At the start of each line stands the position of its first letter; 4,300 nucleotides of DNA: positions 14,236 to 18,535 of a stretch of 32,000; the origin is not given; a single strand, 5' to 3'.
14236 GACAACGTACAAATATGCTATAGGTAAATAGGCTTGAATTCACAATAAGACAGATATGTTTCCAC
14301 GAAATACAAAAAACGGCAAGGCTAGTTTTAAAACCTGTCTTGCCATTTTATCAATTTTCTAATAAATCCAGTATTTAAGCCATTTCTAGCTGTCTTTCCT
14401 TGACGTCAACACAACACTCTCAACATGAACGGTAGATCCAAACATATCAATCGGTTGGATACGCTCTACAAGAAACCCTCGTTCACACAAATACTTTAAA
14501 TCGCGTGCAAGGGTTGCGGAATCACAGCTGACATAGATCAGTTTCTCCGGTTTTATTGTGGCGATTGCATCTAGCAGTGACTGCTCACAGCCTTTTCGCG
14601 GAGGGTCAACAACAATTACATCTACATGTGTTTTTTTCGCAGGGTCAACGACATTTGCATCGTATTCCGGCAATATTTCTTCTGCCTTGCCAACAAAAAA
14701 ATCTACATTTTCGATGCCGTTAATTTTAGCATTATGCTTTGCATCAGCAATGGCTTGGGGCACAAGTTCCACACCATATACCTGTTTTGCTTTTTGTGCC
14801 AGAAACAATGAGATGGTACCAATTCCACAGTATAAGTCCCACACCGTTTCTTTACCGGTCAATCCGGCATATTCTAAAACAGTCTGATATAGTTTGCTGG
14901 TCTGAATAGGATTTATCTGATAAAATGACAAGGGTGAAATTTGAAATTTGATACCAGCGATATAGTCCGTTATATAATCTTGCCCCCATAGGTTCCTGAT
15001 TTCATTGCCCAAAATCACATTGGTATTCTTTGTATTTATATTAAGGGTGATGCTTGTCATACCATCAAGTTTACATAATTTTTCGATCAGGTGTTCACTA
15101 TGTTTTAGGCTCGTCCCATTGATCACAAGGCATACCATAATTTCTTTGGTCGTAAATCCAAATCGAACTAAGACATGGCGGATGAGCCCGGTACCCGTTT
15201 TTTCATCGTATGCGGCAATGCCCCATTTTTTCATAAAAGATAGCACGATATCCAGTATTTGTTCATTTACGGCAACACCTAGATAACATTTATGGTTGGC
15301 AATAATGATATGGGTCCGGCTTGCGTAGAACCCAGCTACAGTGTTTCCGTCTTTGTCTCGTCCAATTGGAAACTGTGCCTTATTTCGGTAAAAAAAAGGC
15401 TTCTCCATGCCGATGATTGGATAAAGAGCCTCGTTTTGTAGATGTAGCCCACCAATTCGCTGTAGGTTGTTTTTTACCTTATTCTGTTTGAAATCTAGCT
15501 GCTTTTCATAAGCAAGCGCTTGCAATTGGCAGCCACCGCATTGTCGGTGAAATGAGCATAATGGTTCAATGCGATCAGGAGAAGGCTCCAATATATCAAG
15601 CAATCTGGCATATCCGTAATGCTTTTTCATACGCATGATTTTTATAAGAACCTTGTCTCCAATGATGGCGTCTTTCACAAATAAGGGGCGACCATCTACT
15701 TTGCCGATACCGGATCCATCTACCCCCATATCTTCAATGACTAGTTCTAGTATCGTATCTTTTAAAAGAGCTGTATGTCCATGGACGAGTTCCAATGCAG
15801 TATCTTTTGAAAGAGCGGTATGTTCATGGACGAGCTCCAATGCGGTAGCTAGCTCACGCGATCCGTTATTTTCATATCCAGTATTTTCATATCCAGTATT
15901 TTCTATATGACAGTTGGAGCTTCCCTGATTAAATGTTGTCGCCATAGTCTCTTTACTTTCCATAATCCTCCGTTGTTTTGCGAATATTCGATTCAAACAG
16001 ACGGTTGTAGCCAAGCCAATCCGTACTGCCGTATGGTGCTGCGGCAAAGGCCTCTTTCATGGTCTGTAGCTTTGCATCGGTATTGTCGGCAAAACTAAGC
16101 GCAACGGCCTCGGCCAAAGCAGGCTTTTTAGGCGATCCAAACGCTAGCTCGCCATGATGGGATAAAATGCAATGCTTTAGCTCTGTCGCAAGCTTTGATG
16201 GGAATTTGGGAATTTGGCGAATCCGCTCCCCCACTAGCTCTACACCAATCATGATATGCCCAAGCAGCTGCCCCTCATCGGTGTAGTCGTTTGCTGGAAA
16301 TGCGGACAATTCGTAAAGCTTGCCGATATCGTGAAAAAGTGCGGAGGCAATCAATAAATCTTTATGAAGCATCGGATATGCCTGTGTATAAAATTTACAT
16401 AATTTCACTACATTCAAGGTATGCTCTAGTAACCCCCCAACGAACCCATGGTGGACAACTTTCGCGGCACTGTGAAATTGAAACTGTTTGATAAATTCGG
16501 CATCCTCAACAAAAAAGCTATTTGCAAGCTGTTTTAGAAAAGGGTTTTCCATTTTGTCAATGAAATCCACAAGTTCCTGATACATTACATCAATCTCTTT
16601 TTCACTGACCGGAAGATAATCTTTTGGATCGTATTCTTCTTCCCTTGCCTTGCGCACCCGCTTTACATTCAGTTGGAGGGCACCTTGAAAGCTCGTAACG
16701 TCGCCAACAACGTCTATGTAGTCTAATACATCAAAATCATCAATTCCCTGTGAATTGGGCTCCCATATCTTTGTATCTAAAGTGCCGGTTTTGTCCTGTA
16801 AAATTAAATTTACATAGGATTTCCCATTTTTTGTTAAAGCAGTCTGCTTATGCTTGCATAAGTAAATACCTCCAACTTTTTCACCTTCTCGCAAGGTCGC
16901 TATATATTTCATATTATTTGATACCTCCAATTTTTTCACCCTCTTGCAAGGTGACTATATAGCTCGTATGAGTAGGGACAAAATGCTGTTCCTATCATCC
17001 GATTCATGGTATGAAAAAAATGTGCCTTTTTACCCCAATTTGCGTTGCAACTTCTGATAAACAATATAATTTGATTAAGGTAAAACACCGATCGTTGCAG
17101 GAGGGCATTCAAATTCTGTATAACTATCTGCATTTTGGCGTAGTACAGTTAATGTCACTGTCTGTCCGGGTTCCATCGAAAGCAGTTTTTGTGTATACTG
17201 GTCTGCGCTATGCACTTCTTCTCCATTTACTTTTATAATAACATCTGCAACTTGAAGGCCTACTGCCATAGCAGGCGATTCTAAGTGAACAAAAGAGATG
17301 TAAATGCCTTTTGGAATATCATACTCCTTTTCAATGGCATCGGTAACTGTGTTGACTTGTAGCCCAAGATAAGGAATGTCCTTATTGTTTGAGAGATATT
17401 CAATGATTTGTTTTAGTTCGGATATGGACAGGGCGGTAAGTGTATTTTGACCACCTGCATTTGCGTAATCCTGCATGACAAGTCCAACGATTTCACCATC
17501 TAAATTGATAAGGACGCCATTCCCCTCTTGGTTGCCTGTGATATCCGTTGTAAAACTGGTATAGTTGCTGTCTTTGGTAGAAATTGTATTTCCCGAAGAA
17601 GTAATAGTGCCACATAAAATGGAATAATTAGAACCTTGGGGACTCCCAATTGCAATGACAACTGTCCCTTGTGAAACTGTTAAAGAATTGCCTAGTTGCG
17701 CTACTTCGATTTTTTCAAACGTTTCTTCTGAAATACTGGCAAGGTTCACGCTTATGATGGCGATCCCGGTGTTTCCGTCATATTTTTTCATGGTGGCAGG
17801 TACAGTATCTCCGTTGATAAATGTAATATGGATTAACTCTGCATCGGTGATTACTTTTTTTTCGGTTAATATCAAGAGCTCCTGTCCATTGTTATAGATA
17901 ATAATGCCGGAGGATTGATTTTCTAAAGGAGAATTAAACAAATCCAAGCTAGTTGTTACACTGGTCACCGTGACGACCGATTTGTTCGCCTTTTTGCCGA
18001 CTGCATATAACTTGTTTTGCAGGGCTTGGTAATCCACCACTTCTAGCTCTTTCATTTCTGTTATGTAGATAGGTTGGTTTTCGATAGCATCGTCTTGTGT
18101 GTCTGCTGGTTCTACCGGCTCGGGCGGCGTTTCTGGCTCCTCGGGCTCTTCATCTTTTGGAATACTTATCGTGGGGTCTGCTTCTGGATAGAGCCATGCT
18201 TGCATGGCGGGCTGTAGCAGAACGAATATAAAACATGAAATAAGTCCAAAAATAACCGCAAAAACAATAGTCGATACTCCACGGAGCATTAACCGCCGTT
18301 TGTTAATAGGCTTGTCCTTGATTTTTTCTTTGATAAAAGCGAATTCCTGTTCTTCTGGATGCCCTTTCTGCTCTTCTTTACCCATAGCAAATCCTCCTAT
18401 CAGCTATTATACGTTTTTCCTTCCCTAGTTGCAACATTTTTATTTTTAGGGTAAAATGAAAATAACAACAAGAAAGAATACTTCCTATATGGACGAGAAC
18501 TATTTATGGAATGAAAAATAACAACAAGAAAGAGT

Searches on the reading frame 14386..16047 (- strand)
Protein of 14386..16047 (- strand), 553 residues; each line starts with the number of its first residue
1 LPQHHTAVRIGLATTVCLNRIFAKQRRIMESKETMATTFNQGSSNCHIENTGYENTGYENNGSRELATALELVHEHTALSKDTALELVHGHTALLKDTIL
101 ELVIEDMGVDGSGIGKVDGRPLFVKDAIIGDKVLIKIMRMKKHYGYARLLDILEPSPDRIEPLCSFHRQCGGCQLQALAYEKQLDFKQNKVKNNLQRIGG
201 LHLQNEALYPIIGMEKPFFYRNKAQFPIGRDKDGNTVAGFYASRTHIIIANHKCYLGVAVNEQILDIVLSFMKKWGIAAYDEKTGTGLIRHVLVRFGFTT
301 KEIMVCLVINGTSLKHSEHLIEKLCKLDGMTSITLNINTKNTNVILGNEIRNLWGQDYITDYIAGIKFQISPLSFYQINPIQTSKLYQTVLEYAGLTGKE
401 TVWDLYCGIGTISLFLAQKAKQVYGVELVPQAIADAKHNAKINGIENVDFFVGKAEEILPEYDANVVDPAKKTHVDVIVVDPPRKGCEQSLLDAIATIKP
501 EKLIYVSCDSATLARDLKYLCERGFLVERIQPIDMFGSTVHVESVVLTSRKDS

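Call 28: search_protein_families(library=pfam, proteins=[window:14386-16047:-], max_evalue=0.01)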
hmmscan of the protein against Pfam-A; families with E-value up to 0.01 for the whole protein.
window:14386-16047:- (553 aa): 12 families
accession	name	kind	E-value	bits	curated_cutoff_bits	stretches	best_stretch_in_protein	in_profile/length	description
PF05958.17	tRNA_U5-meth_tr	-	3.8e-21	75.9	23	1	353-550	153-356/357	tRNA (Uracil-5-)-methyltransferase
PF13847.12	Methyltransf_31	-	1.2e-10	41.7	27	1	398-479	3-79/145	Methyltransferase domain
PF13649.12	Methyltransf_25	-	9.2e-08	33.1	27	1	402-462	1-61/97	Methyltransferase domain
PF09445.16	Methyltransf_15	-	2.4e-07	30.9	22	1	400-488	2-85/165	RNA cap guanine-N2 methyltransferase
PF01938.26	TRAM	-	2.6e-07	30.8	21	1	100-150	8-61/61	TRAM domain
PF02475.24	TRM5-TYW2_MTfase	-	3.1e-07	30.9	28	1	399-464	37-105/164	TRM5/TYW2 methyltransferase domain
PF05175.20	MTS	-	8.3e-07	29.2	23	1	399-484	32-108/170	Methyltransferase small domain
PF03602.21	Cons_hypoth95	-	1.1e-05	25.6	24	1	398-513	41-158/182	Conserved hypothetical protein 95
PF08241.18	Methyltransf_11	-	1.8e-05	25.8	21.2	1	404-468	2-62/95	Methyltransferase domain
PF06325.19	PrmA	-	2.8e-05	24.2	22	1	389-466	153-229/296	Ribosomal protein L11 methyltransferase (PrmA)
PF01728.25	FtsJ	-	0.00027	21.3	24.1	1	385-481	8-98/181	FtsJ-like methyltransferase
PF08242.18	Methyltransf_12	-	0.0055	17.9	30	0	404-479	2-70/98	Methyltransferase domain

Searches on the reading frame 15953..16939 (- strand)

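Call 28: search_protein_families(library=pfam, proteins=[window:15953-16939:-], max_evalue=0.01)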
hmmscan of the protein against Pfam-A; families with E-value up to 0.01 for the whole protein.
window:15953-16939:- (328 aa): 2 families
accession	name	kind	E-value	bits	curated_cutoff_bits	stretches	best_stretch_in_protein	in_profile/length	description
PF01966.28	HD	-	2.5e-12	47.5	22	1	171-289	2-115/116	HD domain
PF01336.31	tRNA_anti-codon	-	1.3e-05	25.5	27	1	37-96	12-73/75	OB-fold nucleic acid binding domain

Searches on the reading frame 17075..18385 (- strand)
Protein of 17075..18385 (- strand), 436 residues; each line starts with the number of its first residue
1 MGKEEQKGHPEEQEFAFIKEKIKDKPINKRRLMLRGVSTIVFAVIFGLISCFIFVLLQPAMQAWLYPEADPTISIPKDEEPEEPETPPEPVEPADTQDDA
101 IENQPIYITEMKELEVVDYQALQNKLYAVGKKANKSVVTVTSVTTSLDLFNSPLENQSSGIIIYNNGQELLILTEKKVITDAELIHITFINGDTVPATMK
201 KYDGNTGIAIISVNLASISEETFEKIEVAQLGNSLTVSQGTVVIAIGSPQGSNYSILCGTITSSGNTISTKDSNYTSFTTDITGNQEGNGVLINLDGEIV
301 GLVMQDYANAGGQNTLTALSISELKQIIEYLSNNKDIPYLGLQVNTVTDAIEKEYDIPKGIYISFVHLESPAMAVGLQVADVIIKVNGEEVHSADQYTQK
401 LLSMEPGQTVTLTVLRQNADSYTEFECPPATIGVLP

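Call 28: search_protein_families(library=pfam, proteins=[window:17075-18385:-], max_evalue=0.01)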
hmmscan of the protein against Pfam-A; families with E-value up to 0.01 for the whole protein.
window:17075-18385:- (436 aa): 5 families
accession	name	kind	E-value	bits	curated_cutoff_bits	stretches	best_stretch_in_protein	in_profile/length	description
PF13180.12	PDZ_2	-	4.4e-15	56.2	27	1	338-423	1-76/80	PDZ domain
PF13365.12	Trypsin_2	-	1.8e-14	55.2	27.6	1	159-302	2-144/144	Trypsin-like peptidase domain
PF00595.29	PDZ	-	1.6e-10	41.7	23.2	1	340-415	12-81/81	PDZ domain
PF17820.7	PDZ_6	-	3.8e-10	39.8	27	1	366-416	5-54/54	PDZ domain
PF14685.13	PDZ_Tricorn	-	0.00026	21.3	25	1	367-419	28-81/88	Tricorn protease PDZ domain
